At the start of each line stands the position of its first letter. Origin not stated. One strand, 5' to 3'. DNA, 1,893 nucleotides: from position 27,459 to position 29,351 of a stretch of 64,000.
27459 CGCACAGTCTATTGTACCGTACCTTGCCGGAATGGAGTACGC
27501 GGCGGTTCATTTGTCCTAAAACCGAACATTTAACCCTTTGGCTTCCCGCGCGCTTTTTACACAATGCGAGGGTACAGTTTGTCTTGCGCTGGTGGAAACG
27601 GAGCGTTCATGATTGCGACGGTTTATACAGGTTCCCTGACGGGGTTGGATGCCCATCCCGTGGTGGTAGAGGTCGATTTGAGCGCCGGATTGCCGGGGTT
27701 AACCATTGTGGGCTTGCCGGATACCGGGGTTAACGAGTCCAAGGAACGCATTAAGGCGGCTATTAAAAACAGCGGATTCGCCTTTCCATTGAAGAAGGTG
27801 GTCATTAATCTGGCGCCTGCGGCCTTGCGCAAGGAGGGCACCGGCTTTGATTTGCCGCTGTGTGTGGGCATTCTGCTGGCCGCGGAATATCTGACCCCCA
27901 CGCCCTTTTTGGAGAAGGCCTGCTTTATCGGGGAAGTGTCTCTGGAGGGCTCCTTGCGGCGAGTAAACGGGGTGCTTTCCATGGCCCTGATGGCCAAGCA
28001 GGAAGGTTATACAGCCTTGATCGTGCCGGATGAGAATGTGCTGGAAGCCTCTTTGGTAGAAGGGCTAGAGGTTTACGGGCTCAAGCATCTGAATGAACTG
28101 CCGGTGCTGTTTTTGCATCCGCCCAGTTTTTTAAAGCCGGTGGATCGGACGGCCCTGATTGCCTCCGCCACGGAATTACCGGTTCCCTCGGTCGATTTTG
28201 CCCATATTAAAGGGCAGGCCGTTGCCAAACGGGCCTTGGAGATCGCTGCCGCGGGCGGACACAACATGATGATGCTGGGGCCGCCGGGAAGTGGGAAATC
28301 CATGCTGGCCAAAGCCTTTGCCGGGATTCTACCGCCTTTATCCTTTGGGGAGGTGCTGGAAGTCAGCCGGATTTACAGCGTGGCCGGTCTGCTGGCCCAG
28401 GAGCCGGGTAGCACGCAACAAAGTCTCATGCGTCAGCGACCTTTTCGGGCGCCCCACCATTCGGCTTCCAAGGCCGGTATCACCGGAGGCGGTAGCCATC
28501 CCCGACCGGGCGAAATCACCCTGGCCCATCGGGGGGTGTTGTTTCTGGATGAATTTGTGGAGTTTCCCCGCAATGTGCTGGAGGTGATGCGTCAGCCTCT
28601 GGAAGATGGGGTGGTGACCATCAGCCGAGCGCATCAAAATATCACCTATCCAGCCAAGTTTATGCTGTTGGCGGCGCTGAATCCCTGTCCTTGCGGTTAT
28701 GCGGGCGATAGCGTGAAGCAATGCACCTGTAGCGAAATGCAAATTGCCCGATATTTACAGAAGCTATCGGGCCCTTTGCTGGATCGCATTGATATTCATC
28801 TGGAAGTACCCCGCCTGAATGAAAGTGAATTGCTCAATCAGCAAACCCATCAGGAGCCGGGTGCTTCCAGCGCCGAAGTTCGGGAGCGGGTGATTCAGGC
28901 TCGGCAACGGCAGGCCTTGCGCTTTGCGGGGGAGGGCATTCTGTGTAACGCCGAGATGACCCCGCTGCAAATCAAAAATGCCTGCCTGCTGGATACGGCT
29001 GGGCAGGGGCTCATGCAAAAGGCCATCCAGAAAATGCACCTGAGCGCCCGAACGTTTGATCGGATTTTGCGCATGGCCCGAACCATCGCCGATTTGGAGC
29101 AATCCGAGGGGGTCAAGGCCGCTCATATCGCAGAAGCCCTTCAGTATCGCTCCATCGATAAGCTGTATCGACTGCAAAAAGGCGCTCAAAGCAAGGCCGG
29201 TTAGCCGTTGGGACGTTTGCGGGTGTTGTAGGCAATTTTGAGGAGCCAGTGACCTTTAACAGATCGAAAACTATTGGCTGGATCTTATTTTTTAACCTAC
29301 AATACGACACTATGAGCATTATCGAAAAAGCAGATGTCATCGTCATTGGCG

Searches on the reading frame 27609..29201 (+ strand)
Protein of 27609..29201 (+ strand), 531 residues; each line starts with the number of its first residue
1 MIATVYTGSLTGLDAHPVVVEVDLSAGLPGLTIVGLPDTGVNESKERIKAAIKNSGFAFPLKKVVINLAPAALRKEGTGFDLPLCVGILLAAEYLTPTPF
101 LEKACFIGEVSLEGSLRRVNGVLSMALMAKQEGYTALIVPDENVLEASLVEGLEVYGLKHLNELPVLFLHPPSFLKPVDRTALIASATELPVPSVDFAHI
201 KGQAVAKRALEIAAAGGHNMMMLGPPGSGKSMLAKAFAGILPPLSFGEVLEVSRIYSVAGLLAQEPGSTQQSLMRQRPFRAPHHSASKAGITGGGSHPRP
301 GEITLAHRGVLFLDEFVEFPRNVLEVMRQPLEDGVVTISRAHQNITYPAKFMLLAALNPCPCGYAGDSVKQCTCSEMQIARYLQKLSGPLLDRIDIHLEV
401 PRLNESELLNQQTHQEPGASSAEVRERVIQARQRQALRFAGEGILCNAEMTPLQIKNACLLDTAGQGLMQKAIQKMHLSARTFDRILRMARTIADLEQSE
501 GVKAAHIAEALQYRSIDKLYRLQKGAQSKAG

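Call 81: search_protein_families(library=pfam, proteins=[window:27609-29201:+], max_evalue=0.001)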
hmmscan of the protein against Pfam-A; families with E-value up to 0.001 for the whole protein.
window:27609-29201:+ (531 aa): 8 families
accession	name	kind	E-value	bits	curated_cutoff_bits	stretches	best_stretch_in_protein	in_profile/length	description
PF01078.27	Mg_chelatase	-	8.9e-94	313.1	20.3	1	196-407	1-206/207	Magnesium chelatase, subunit ChlI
PF13541.12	ChlI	-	9.7e-44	148.6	27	1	20-143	1-121/121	Subunit ChlI of Mg-chelatase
PF13335.12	Mg_chelatase_C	-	5.3e-32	110.7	26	1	419-514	2-94/94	Magnesium chelatase, subunit ChlI C-terminal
PF07728.20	AAA_5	-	1.3e-08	35.3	22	0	307-364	66-126/139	AAA domain (dynein-related subfamily)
PF00493.29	MCM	-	4.1e-08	33.1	23.3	1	300-365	114-179/224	MCM P-loop domain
PF00158.32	Sigma54_activat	-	3.1e-05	24.2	20.2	1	209-337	14-123/168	Sigma-54 interaction domain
PF00004.35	AAA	-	0.00041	21.2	21.2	0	220-242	1-23/131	ATPase family associated with various cellular activities (AAA)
PF00005.33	ABC_tran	-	0.00061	20.8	25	0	216-249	10-42/137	ABC transporter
